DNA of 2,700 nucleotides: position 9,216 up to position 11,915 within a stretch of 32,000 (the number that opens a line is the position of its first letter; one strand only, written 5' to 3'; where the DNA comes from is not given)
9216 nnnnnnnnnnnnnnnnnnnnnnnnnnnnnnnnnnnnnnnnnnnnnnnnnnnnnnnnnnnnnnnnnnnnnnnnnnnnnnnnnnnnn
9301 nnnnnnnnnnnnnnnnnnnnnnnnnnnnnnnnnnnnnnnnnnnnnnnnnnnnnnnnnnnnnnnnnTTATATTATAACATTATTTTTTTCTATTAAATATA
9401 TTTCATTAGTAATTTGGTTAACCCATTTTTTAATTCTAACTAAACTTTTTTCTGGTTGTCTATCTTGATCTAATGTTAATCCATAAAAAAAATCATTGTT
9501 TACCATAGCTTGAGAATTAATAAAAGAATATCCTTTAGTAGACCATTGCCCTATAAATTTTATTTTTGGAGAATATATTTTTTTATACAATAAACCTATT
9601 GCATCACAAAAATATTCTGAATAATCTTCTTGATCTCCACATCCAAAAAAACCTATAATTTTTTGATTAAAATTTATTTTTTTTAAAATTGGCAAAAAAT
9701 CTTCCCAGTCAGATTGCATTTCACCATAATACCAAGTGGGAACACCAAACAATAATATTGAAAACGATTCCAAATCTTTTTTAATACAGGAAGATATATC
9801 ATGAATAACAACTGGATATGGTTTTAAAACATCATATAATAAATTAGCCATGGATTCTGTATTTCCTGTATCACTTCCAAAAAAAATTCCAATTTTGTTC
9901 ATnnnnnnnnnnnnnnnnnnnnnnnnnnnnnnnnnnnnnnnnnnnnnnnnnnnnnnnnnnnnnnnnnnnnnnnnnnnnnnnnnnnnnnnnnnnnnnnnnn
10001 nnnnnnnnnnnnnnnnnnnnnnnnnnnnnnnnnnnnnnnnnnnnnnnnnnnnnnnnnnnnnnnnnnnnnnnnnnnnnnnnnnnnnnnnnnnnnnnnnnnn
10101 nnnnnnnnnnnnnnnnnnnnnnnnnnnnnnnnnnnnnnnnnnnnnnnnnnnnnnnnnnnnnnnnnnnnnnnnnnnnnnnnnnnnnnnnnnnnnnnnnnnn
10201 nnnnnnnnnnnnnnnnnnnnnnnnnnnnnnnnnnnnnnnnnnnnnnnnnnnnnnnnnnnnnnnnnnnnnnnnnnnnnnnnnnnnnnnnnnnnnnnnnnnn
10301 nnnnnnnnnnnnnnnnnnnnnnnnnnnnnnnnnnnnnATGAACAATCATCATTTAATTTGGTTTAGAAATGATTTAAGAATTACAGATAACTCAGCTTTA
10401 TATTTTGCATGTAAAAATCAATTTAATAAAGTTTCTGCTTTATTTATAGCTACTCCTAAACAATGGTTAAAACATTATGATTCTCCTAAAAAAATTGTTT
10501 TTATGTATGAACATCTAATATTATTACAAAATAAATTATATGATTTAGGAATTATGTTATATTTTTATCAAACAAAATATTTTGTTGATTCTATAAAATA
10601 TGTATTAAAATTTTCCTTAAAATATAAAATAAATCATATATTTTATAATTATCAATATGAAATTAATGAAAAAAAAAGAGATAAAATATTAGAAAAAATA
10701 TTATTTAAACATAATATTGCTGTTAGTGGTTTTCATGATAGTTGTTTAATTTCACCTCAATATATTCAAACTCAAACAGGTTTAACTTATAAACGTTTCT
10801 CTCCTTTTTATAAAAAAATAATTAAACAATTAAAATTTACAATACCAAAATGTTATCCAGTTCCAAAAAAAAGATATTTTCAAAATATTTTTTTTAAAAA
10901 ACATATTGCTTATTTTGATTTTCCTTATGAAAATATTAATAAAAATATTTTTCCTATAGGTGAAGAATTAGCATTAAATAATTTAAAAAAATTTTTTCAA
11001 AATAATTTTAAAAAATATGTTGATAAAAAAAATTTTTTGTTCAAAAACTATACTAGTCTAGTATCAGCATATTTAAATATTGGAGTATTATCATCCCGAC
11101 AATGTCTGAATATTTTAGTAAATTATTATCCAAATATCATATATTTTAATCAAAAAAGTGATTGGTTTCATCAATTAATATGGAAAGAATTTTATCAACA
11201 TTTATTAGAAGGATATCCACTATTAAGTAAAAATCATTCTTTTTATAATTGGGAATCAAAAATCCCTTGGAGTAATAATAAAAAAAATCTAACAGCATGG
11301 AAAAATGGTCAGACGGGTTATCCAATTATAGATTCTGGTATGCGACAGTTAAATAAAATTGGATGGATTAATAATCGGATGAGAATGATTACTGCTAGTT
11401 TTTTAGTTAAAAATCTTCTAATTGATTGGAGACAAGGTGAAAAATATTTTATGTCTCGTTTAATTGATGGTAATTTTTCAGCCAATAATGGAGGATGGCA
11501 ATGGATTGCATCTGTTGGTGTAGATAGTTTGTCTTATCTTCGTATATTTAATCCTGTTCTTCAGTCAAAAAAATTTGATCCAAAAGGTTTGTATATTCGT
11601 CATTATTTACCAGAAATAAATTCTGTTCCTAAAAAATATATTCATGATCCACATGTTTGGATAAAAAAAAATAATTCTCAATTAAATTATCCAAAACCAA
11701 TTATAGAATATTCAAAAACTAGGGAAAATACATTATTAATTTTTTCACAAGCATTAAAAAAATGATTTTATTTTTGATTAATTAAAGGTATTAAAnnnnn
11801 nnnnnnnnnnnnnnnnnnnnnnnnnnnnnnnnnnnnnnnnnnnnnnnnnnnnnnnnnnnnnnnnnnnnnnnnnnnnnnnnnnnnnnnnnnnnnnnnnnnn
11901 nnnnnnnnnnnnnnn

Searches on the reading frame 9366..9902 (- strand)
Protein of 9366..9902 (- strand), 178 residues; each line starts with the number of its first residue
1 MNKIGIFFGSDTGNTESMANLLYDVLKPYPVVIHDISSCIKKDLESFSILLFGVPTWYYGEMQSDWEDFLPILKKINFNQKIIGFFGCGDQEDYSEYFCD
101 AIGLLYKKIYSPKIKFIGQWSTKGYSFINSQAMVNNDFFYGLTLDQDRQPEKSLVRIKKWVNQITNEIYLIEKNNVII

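Call 7: search_protein_families(library=ncbifam, proteins=[window:9366-9902:-])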
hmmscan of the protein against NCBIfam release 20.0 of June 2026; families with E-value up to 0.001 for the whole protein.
window:9366-9902:- (178 aa): 16 families
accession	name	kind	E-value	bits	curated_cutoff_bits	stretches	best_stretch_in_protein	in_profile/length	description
NF006737.0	PRK09267.1-3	equivalog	4.9e-71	237.9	238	1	1-172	1-172/174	flavodoxin FldA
NF006735.0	PRK09267.1-1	equivalog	1.2e-61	207.5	315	1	1-172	1-172/176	flavodoxin FldA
TIGR01752.1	flav_long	equivalog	2.1e-55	186.8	146.75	1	3-168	1-166/167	flavodoxin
NF006739.0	PRK09267.1-5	subfamily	9.1e-50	168.7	175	1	1-168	1-167/168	flavodoxin FldA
NF006736.0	PRK09267.1-2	equivalog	1.1e-49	168.3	202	1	1-164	1-160/161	flavodoxin FldA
NF009023.0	PRK12359.1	equivalog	6.9e-47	159.6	215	1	3-168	2-168/172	flavodoxin FldB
NF006738.0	PRK09267.1-4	equivalog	1.2e-41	142.2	172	1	3-168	2-170/171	flavodoxin FldA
TIGR01753.1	flav_short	equivalog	2.5e-16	60.5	123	1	5-109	2-106/140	flavodoxin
NF005216.0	PRK06703.1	subfamily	2.1e-14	53.8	127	1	1-109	1-109/151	flavodoxin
NF005587.0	PRK07308.1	equivalog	1.2e-08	35.3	138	1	5-103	5-103/147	flavodoxin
NF005246.0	PRK06756.1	subfamily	5.7e-08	32.9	130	1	1-109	1-110/148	flavodoxin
TIGR01754.1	flav_RNR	hypoth_equivalog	6.8e-08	32.5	163.8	1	7-105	6-106/140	putative ribonucleotide reductase-associated flavodoxin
NF006747.0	PRK09271.1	equivalog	3.8e-06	26.7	104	1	7-105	6-110/160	flavodoxin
NF004049.0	PRK05568.1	equivalog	9.7e-06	25.9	206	1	1-88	1-90/142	flavodoxin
NF045594.1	flavodox_BilS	equivalog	4.6e-05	23.4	155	1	6-100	3-91/160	flavodoxin family protein BilS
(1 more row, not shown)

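Call 10: find_encoding_contigs(protein=window:9366-9902:-, flank=4000, max_places=10)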
Protein window:9366-9902:- (178 aa): no gene with exactly this product is on record in the collection.

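Call 12: find_homologous_proteins(query=window:9366-9902:-, max_evalue=1e-20)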
Query window:9366-9902:- (178 aa): 1330 proteins with E <= 1e-20 among 1380 candidates; the best 120 are listed.
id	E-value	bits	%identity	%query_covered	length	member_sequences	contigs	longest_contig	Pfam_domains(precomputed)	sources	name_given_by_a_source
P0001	9.9e-117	405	100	100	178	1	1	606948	PF00258.31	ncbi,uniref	ncbi:Flavodoxin 1 [Buchnera aphidicola (Eriosoma grossulariae)]|uniref:flavodoxin n=1 Tax=Buchnera a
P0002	9.9e-74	265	68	95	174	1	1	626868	PF12724.13,PF12641.13,PF00258.31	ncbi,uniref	ncbi:Flavodoxin 1 [Buchnera aphidicola (Eriosoma lanigerum)]|uniref:flavodoxin FldA n=1 Tax=Buchnera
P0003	1.8e-68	248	63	98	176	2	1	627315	PF12641.13,PF00258.31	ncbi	ncbi:MAG: flavodoxin FldA [Buchnera aphidicola (Eriosoma harunire)]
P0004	8.5e-65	236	61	96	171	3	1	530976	PF12724.13,PF12641.13,PF00258.31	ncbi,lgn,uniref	ncbi:Flavodoxin 1 [Buchnera aphidicola (Tetraneura ulmi)]|uniref:flavodoxin FldA n=1 Tax=Buchnera ap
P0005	7.1e-64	233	57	94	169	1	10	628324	PF12724.13,PF12641.13,PF00258.31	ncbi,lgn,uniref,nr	ncbi:flavodoxin FldA [Buchnera aphidicola]|uniref:Flavodoxin n=1 Tax=Buchnera aphidicola (Aphis goss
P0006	7.9e-64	233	59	94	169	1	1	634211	PF12724.13,PF12641.13,PF00258.31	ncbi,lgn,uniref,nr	ncbi:flavodoxin FldA [Buchnera aphidicola (Aphis helianthi)]|uniref:Flavodoxin n=1 Tax=Buchnera aphi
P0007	1.0e-63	232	59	94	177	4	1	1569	PF12724.13,PF12641.13,PF00258.31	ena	-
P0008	1.5e-63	232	59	92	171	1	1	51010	PF12724.13,PF12641.13,PF00258.31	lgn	-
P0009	1.9e-63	232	60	96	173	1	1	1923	PF12724.13,PF12641.13,PF00258.31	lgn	-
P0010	3.0e-63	231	59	96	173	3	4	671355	PF12724.13,PF12641.13,PF00258.31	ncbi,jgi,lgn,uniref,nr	ncbi:flavodoxin FldA [Buchnera aphidicola (Sitobion avenae)]|uniref:Flavodoxin n=1 Tax=Buchnera aphi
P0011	3.1e-63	231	60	94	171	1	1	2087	PF12724.13,PF12641.13,PF00258.31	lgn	-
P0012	4.0e-63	231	60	95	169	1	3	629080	PF12724.13,PF12641.13,PF00258.31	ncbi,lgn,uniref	ncbi:flavodoxin FldA [Buchnera aphidicola]|uniref:Flavodoxin n=1 Tax=Buchnera aphidicola (Aphis aura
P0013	4.3e-63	230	60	92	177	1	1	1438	PF12724.13,PF12641.13,PF00258.31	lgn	-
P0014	9.4e-63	229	58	95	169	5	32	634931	PF12724.13,PF12641.13,PF00258.31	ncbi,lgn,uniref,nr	ncbi:flavodoxin FldA [Buchnera aphidicola (Aphis fabae)]|uniref:Flavodoxin n=1 Tax=Buchnera aphidico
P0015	1.2e-62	229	58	96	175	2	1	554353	PF12641.13,PF00258.31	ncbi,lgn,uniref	ncbi:flavodoxin FldA [Buchnera aphidicola]|uniref:flavodoxin FldA n=1 Tax=Buchnera aphidicola TaxID=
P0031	4.7e-61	224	60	94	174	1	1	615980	PF12724.13,PF12641.13,PF00258.31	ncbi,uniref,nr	ncbi:flavodoxin [Buchnera aphidicola str. Bp (Baizongia pistaciae)]|uniref:Flavodoxin n=1 Tax=Buchne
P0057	1.0e-59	219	59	92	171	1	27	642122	PF12724.13,PF12641.13,PF00258.31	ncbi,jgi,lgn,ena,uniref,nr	ncbi:flavodoxin FldA [Buchnera aphidicola str. APS (Acyrthosiphon pisum)]|uniref:Flavodoxin n=2 Tax=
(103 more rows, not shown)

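Call 16: find_related_loci(query=A1, collection=genome_contigs, flank=10000)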
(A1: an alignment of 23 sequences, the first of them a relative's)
Query A1 (178 aa) in genome_contigs; peptide patterns used: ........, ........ (x = any residue, [..] = any of these).
600 stretches matched a pattern (row limit reached: there are more); 564 encode a relative of the query (tblastn E <= 1e-3); the best 80 are kept; 80 distinct loci.
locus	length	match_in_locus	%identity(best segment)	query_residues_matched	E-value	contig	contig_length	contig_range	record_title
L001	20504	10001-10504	60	1-168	6e-66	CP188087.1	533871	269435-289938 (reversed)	MAG: Buchnera aphidicola (Tetraneura sorini) isolate Buch_TS_S1 chromosome, complete genome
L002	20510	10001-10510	55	1-170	7e-63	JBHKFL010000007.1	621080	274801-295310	MAG: Candidatus Malihini olakiniferum isolate 25 k141_145, whole genome shotgun sequence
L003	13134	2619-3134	53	1-172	1e-61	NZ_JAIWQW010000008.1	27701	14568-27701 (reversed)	Buchnera aphidicola (Pemphigus obesinymphae) isolate NAM_Pem_2020 scaffold_6975, whole genome shotgun sequence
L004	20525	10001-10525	50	1-175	1e-61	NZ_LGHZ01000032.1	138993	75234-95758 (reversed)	Kluyvera genomosp. 1 strain L2 contig32, whole genome shotgun sequence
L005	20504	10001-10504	55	1-168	9e-62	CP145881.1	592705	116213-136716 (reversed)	MAG: Candidatus Dasytiphilus stammeri isolate Dsp02 chromosome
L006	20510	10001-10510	51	1-170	4e-61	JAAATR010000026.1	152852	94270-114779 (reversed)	Atlantibacter hermannii strain 3608 Eh-3608_contig26, whole genome shotgun sequence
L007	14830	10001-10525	50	1-175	2e-60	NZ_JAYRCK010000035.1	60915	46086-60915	Scandinavium sp. SGZ-S8 Scaffold35, whole genome shotgun sequence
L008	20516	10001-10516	52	1-172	2e-61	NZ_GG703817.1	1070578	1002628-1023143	Providencia rustigianii DSM 4541 Scfld0, whole genome shotgun sequence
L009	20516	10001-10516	52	1-172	7e-61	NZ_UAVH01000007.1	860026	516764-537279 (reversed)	Yersinia pestis strain NCTC5923, whole genome shotgun sequence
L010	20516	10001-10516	52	1-172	6e-61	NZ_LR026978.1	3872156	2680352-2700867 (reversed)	[Erwinia] mediterraneensis strain Marseille-P5165, whole genome shotgun sequence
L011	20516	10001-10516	51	1-172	8e-60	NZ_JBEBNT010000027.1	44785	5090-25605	MAG: Providencia sp. isolate T1.bin.162 NODE_1668_length_44785_cov_258.412363, whole genome shotgun sequence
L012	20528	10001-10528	51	1-176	8e-61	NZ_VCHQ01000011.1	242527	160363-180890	Klebsiella indica strain TOUT106 salmonela_mira_c11, whole genome shotgun sequence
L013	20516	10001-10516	51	1-172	1e-59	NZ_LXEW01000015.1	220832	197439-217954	Providencia heimbachae ATCC 35613 Sequence00015, whole genome shotgun sequence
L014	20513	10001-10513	54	1-170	6e-61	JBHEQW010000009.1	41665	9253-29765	MAG: Arsenophonus sp. isolate AFZbadi-MAG3 contig009, whole genome shotgun sequence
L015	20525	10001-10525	50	1-175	7e-61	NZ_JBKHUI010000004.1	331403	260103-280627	Kluyvera sp. 142486 contig00004, whole genome shotgun sequence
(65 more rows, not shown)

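Call 18: find_encoding_contigs(protein=P0002, flank=5000, max_places=3)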
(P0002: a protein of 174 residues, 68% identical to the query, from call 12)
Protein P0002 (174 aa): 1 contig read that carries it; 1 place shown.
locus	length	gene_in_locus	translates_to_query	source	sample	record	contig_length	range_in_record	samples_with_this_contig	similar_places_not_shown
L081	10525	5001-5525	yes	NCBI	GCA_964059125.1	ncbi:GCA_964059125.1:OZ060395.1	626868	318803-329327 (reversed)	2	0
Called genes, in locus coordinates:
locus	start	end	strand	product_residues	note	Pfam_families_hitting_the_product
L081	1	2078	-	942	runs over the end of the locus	PF16078:2-oxogl_dehyd_N (weak), PF00676:E1_dh, PF02779:Transket_pyr, PF16870:OxoGdeHyase_C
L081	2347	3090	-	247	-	PF01784:DUF34_NIF3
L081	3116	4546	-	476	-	PF00875:DNA_photolyase, PF03441:FAD_binding_7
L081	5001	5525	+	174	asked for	PF00258:Flavodoxin_1, PF12641:Flavodoxin_3 (weak), PF12724:Flavodoxin_5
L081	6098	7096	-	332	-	PF00044:Gp_dh_N, PF02800:Gp_dh_C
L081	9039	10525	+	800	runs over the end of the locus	PF21132:MFD_D3, PF02559:CarD_TRCF_RID, PF00270:DEAD, PF04851:ResIII, PF00271:Helicase_C, PF03461:TRCF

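Call 19: find_encoding_contigs(protein=P0003, flank=5000, max_places=3)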
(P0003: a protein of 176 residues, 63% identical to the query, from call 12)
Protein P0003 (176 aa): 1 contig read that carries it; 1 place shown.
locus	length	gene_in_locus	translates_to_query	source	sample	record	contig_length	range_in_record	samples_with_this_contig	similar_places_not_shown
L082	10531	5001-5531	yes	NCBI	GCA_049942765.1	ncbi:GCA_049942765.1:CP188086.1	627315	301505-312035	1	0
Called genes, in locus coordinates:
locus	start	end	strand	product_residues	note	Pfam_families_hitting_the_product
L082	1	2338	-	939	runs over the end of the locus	PF16078:2-oxogl_dehyd_N, PF00676:E1_dh, PF02779:Transket_pyr, PF16870:OxoGdeHyase_C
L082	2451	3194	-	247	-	PF01784:DUF34_NIF3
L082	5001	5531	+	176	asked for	PF00258:Flavodoxin_1, PF12641:Flavodoxin_3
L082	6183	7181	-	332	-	PF00044:Gp_dh_N, PF02800:Gp_dh_C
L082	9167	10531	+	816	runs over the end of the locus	PF02559:CarD_TRCF_RID, PF00270:DEAD, PF04851:ResIII, PF00271:Helicase_C, PF03461:TRCF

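Call 20: find_encoding_contigs(protein=P0001, flank=10000, max_places=5)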
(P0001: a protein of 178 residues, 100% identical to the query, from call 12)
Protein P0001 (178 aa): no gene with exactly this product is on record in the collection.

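Call 37: find_encoding_contigs(protein=P0057, flank=3000, max_places=1)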
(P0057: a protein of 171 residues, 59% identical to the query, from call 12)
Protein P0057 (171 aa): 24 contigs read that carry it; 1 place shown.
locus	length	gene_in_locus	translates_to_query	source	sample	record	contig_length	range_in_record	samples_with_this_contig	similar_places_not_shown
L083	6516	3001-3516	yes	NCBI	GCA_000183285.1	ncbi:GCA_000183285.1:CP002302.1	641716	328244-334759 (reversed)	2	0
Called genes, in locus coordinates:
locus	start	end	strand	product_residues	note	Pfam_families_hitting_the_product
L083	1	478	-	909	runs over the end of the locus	PF16078:2-oxogl_dehyd_N, PF00676:E1_dh, PF02779:Transket_pyr, PF16870:OxoGdeHyase_C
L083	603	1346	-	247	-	PF01784:DUF34_NIF3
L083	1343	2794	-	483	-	PF00875:DNA_photolyase, PF03441:FAD_binding_7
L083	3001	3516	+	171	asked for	PF00258:Flavodoxin_1, PF12641:Flavodoxin_3, PF12724:Flavodoxin_5 (weak)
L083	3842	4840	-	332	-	PF00044:Gp_dh_N, PF02800:Gp_dh_C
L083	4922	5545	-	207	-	PF02687:FtsX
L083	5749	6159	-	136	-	-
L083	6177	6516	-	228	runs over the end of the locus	PF02463:SMC_N (weak), PF00005:ABC_tran, PF13166:AAA_13 (faint), PF13304:AAA_21 (faint)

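Call 38: find_encoding_contigs(protein=P0031, flank=3000, max_places=1)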
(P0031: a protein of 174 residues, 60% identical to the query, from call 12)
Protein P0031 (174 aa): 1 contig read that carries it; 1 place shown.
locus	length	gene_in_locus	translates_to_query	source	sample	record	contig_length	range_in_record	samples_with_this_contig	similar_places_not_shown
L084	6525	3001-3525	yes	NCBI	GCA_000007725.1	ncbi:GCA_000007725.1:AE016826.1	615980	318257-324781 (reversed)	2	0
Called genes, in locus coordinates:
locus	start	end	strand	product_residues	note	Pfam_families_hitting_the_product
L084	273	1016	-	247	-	PF01784:DUF34_NIF3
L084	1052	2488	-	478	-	PF00875:DNA_photolyase, PF03441:FAD_binding_7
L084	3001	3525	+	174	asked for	PF00258:Flavodoxin_1, PF12641:Flavodoxin_3 (weak), PF12724:Flavodoxin_5 (weak)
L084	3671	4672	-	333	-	PF00044:Gp_dh_N, PF02800:Gp_dh_C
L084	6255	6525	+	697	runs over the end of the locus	PF02559:CarD_TRCF_RID, PF04851:ResIII, PF00270:DEAD, PF00271:Helicase_C, PF03461:TRCF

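Call 39: find_encoding_contigs(protein=P0004, flank=3000, max_places=2)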
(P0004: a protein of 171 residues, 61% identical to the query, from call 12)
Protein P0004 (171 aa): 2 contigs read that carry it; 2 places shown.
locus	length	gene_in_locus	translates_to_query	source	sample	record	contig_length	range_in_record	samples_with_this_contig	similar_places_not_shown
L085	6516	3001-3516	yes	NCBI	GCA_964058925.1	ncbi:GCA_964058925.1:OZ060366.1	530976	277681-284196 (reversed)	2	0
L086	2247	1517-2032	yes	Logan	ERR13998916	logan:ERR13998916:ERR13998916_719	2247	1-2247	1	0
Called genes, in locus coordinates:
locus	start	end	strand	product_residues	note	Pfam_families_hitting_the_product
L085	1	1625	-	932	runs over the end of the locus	PF16078:2-oxogl_dehyd_N, PF00676:E1_dh, PF02779:Transket_pyr, PF16870:OxoGdeHyase_C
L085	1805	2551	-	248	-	PF01784:DUF34_NIF3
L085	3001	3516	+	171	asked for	PF00258:Flavodoxin_1, PF12641:Flavodoxin_3, PF12724:Flavodoxin_5 (weak)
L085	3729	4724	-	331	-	PF00044:Gp_dh_N, PF02800:Gp_dh_C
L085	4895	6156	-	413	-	PF12704:MacB_PCD, PF02687:FtsX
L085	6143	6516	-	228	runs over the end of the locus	PF02463:SMC_N (weak), PF00005:ABC_tran, PF13304:AAA_21 (faint)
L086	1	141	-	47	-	?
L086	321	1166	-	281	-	PF01784:DUF34_NIF3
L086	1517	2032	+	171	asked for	PF00258:Flavodoxin_1, PF12641:Flavodoxin_3, PF12724:Flavodoxin_5 (weak)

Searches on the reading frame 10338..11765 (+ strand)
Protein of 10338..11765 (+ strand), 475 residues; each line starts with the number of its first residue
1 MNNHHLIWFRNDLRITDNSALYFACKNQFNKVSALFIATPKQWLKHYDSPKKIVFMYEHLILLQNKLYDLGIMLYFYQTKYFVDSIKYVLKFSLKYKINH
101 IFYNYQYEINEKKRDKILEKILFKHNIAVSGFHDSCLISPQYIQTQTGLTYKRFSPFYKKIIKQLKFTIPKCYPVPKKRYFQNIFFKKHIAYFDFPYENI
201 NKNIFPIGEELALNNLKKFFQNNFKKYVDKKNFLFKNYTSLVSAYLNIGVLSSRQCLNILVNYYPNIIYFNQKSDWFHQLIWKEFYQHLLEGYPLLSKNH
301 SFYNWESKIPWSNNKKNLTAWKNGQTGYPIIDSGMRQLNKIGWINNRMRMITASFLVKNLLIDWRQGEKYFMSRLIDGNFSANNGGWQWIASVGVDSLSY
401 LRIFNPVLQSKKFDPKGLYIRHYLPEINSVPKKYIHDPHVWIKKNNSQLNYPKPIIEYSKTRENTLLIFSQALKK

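Call 7: search_protein_families(library=ncbifam, proteins=[window:10338-11765:+])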
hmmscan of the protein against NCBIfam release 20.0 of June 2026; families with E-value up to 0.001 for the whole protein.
window:10338-11765:+ (475 aa): 5 families
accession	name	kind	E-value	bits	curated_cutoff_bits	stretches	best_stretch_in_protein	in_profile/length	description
NF007955.0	PRK10674.1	equivalog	7.3e-174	579.1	506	1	4-474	3-470/472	deoxyribodipyrimidine photo-lyase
TIGR03556.1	photolyase_8HDF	exception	5.3e-92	309.2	884.6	1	5-462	3-461/471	deoxyribodipyrimidine photo-lyase, 8-HDF type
TIGR02766.1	crypt_chrom_pln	subfamily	1.3e-60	205.6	603.85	1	6-463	3-473/480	cryptochrome photoreceptor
TIGR02765.1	crypto_DASH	subfamily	3.6e-57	194.2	317.05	1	5-426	3-430/431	DASH family cryptochrome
TIGR00591.1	phr2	superfamily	4.8e-08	32.7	550.05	1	6-257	25-273/453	deoxyribodipyrimidine photo-lyase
